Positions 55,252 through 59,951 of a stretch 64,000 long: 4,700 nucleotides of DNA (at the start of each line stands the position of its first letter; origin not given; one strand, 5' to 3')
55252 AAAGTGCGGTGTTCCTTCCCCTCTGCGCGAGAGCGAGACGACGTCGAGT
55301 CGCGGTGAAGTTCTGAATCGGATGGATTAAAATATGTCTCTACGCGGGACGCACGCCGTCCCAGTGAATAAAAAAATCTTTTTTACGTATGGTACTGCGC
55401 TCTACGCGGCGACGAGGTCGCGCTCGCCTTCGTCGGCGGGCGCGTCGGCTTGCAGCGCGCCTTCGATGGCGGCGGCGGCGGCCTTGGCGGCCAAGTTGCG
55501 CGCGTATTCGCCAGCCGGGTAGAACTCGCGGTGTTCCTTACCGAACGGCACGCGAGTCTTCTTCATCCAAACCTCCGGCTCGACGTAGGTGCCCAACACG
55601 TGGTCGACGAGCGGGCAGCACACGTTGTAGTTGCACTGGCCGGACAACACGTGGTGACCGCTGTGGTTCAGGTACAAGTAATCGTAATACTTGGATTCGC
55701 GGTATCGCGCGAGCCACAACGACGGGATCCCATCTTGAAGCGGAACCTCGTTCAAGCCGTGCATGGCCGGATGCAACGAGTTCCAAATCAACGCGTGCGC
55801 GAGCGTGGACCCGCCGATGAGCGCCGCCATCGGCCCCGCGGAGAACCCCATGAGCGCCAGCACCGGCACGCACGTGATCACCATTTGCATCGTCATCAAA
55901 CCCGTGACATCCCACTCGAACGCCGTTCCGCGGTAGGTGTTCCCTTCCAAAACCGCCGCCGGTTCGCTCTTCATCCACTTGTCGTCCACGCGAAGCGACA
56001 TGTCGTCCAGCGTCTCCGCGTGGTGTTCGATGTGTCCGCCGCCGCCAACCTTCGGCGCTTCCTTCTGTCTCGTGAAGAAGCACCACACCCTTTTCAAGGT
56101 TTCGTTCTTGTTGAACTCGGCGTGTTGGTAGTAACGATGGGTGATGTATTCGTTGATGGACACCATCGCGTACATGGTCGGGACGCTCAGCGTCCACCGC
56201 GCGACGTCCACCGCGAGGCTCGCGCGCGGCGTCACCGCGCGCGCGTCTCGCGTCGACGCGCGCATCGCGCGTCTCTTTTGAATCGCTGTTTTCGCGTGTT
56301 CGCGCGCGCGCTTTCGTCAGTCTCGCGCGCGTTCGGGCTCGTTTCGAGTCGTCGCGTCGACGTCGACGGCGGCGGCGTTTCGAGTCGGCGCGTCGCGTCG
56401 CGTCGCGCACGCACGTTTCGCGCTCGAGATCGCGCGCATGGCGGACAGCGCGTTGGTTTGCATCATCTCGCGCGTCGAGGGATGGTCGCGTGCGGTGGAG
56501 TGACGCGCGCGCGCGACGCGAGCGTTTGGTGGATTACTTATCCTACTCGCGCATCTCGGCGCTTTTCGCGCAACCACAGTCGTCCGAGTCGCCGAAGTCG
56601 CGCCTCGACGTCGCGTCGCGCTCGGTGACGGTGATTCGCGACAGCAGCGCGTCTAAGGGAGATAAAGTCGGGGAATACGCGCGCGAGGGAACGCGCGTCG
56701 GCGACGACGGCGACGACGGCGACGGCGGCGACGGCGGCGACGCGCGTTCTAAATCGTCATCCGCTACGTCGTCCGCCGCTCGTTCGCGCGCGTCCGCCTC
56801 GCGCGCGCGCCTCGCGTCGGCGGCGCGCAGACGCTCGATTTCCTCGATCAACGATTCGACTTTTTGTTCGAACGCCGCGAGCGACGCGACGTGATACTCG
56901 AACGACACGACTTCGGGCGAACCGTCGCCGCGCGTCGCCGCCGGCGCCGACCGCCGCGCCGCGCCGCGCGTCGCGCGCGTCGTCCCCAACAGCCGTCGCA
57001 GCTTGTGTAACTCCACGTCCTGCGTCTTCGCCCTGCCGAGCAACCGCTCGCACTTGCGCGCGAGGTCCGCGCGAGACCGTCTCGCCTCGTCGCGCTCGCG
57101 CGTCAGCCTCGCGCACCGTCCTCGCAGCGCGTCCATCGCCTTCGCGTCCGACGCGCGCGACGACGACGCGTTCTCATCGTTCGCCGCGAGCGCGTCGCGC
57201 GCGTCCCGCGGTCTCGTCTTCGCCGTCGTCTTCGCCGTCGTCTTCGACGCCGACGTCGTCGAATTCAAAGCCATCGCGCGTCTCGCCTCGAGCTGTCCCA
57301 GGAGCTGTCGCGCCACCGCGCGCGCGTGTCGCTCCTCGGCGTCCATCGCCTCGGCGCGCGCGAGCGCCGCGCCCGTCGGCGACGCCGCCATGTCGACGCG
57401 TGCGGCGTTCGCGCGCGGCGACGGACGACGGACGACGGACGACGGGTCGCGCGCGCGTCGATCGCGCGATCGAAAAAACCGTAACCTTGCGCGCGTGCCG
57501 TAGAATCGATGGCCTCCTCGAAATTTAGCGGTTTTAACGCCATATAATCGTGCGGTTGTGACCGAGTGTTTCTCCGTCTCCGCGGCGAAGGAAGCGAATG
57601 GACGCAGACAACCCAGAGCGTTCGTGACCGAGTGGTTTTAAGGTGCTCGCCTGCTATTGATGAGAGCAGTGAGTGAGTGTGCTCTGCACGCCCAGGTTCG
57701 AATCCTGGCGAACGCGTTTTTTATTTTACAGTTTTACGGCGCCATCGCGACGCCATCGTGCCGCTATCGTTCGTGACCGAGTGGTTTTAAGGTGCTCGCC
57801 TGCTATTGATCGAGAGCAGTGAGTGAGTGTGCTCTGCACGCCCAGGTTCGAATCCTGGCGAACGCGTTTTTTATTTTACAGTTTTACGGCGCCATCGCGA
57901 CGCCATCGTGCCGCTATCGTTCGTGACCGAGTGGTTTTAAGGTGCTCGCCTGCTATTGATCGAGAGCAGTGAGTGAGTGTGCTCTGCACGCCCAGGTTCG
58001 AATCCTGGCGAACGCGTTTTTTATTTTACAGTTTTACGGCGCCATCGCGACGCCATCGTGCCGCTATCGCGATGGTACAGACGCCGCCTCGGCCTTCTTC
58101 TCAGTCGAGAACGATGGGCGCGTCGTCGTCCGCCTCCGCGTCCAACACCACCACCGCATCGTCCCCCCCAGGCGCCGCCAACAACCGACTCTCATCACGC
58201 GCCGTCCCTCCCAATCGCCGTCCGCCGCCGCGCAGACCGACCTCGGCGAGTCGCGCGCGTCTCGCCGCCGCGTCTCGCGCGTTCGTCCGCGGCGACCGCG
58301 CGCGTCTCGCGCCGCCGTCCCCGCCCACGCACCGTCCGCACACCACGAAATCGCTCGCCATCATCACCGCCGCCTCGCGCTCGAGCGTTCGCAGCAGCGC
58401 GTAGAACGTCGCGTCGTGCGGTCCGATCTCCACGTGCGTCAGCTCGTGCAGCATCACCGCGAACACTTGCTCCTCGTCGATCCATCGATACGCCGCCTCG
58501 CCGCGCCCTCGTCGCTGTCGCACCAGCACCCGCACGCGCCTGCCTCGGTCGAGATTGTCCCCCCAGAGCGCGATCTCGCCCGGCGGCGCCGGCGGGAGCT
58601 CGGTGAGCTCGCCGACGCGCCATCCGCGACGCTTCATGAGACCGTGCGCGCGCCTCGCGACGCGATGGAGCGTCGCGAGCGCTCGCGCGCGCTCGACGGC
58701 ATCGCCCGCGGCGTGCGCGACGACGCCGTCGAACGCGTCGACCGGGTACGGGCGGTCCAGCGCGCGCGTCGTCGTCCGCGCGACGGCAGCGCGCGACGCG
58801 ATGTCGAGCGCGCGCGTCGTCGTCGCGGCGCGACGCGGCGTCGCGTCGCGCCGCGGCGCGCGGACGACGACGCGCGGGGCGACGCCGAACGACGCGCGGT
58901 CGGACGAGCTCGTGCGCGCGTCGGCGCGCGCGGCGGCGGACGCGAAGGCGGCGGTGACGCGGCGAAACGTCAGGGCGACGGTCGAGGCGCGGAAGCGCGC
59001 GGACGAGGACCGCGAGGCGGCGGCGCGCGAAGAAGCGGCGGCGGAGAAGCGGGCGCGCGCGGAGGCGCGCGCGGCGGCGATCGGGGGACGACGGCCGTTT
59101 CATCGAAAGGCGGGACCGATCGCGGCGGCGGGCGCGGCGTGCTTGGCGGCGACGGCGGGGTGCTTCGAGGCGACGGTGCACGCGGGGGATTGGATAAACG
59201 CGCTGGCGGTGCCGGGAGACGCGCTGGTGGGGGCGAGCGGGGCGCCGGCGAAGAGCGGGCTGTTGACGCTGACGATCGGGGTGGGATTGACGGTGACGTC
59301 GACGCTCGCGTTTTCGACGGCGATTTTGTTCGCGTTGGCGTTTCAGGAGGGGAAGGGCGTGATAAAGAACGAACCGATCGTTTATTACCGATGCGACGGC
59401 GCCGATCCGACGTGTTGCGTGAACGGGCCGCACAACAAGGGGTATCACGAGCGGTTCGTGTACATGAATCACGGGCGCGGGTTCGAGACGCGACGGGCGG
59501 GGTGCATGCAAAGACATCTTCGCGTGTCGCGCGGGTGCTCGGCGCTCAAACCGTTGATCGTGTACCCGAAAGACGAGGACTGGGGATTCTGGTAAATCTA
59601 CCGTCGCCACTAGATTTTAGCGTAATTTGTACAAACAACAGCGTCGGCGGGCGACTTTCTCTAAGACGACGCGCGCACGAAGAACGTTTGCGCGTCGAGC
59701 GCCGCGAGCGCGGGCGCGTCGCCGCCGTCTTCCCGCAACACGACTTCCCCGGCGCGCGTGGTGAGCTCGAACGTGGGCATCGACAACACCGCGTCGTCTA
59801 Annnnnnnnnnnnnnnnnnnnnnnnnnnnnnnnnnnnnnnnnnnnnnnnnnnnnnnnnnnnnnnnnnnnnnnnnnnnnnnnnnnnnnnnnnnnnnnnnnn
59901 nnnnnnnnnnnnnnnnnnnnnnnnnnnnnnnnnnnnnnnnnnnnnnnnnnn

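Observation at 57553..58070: Tandem array of three intron-containing tRNA-Ser(GCU) genes, each followed by a T-run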

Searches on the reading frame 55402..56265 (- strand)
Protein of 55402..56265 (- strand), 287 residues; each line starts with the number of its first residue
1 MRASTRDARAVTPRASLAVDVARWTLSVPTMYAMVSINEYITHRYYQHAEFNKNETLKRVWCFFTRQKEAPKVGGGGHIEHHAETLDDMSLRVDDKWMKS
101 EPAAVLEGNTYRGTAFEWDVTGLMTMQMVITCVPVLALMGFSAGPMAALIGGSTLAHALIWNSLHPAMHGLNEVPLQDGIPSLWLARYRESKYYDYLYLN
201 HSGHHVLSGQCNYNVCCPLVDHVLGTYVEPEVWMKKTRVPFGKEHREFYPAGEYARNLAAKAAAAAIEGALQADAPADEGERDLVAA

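Call 10: search_protein_families(library=pfam, proteins=[window:55402-56265:-])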
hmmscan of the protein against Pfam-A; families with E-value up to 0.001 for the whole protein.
window:55402-56265:- (287 aa): 0 families

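Call 48: find_encoding_contigs(protein=window:55402-56265:-, flank=3000, max_places=5)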
Protein window:55402-56265:- (287 aa): 2 contigs read that carry it; 2 places shown.
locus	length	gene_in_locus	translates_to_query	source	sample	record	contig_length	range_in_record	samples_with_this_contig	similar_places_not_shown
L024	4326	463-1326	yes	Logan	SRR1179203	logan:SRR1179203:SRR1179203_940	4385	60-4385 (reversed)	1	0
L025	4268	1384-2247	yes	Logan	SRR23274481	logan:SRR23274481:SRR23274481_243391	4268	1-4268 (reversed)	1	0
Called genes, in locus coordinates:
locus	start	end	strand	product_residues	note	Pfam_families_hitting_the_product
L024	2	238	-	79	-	?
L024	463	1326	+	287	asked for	-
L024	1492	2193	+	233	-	PF07986:TBCC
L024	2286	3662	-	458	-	PF01513:NAD_kinase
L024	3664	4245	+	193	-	PF00300:His_Phos_1 (faint)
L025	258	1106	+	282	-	-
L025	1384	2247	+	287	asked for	-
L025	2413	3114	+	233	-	PF07986:TBCC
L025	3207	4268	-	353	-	?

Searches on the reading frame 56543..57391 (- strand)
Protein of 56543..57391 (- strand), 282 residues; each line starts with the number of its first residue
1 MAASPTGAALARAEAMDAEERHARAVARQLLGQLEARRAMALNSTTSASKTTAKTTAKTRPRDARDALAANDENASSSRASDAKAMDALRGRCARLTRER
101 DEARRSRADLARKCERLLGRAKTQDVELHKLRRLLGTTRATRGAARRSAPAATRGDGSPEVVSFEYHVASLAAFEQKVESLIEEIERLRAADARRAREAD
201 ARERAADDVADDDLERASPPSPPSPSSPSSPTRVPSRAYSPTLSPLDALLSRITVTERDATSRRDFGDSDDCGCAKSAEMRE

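Call 10: search_protein_families(library=pfam, proteins=[window:56543-57391:-])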
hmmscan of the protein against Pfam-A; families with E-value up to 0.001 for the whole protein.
window:56543-57391:- (282 aa): 0 families

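Call 15: find_encoding_contigs(protein=window:56543-57391:-, flank=3000, max_places=10)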
Protein window:56543-57391:- (282 aa): 1 contig read that carries it; 1 place shown.
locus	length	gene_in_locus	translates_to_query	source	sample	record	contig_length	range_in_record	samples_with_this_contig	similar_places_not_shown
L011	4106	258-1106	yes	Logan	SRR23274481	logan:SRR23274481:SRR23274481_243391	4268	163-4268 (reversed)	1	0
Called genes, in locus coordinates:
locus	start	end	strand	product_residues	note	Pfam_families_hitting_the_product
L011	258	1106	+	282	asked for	-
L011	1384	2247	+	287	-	-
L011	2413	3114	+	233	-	PF07986:TBCC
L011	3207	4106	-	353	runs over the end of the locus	?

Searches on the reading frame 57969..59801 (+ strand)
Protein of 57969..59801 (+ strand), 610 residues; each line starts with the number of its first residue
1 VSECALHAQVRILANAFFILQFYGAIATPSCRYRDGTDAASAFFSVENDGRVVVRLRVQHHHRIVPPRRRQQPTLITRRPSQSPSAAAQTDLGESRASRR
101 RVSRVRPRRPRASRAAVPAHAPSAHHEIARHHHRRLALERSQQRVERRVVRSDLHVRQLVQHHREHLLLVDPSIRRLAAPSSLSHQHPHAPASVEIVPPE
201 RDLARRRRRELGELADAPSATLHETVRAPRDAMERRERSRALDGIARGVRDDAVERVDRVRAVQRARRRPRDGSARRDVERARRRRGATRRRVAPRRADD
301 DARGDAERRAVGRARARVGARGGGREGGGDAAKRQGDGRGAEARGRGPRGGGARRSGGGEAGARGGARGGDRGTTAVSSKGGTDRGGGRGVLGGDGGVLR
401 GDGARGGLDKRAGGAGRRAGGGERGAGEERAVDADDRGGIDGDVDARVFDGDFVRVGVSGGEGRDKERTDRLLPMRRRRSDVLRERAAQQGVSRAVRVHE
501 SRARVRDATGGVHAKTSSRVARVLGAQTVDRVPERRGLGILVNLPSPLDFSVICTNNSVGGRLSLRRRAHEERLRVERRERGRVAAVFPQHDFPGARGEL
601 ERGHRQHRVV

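Call 39: search_protein_families(library=pfam, proteins=[window:57969-59801:+], max_evalue=0.01)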
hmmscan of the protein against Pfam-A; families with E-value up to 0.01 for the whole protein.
window:57969-59801:+ (610 aa): 0 families

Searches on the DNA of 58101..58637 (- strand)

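Call 42: search_rna_families(sources=[L002, L004, L007, L012], threshold=gathering)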
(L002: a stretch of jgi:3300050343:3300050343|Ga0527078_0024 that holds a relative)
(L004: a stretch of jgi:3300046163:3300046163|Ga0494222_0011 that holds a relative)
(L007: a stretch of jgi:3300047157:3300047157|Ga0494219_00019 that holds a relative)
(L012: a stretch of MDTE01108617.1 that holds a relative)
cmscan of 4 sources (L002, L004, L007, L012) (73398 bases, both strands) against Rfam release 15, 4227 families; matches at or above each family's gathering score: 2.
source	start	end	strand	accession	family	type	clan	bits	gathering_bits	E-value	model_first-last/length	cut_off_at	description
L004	10978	11061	+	RF00005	tRNA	Gene; tRNA;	CL00001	53.3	29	1.4e-08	1-71/71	no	tRNA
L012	7711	7833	+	RF00005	tRNA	Gene; tRNA;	CL00001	37.9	29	0.00024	1-71/71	no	tRNA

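Call 43: search_rna_families(source=L002, start=10500, end=11000, threshold=evalue, max_evalue=1, show_alignments=1)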
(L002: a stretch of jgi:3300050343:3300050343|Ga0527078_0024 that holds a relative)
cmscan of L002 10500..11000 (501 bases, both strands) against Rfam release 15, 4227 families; matches with E-value up to 1: 4.
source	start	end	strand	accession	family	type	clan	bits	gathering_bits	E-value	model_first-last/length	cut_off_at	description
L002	10622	10723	-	RF00005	tRNA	Gene; tRNA;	CL00001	43.6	29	4.5e-08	1-71/71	no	tRNA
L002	10920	10982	-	RF04104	MIR918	Gene; miRNA;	-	21.2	268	0.15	1-265/265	no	MIR918 microRNA precursor family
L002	10623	10669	-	RF01684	mascRNA-menRNA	Gene;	-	19.8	42.5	0.18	1-56/56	no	MALAT1-associated small cytoplasmic RNA/MEN beta RNA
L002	10902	10997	-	RF03175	MIR3454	Gene; miRNA;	-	19.2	142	0.27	1-147/147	no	MIR3454 microRNA precursor family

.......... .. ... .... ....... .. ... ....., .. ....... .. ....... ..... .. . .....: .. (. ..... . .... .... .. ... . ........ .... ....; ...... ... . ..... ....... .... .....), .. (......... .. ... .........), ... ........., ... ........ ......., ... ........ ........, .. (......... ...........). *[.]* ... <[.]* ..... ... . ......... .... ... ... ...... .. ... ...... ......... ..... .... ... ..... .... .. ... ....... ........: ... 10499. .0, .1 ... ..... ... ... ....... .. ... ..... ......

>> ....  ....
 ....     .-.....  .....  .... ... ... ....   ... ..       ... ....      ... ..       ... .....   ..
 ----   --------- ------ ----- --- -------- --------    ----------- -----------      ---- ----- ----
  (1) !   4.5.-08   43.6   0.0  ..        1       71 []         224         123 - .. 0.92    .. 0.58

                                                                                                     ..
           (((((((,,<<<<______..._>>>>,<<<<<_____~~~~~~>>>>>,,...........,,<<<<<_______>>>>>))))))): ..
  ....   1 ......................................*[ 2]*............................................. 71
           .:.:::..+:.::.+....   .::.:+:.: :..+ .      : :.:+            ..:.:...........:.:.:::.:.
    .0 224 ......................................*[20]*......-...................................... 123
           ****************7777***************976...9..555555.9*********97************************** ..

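Call 44: search_rna_families(source=L007, start=10500, end=11000, threshold=evalue, max_evalue=1)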
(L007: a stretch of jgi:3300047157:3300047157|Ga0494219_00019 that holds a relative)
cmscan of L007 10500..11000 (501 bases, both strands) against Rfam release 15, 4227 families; matches with E-value up to 1: 3.
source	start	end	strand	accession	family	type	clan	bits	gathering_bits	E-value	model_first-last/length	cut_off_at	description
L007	10623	10669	-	RF01684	mascRNA-menRNA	Gene;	-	19.8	42.5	0.18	1-56/56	no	MALAT1-associated small cytoplasmic RNA/MEN beta RNA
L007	10723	10804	-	RF00894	mir-790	Gene; miRNA;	-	18.2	63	0.72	1-70/70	no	mir-790 microRNA precursor family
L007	10937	10999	+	RF00989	mir-492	Gene; miRNA;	-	16.2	76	0.58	1-75/75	no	mir-492 microRNA precursor family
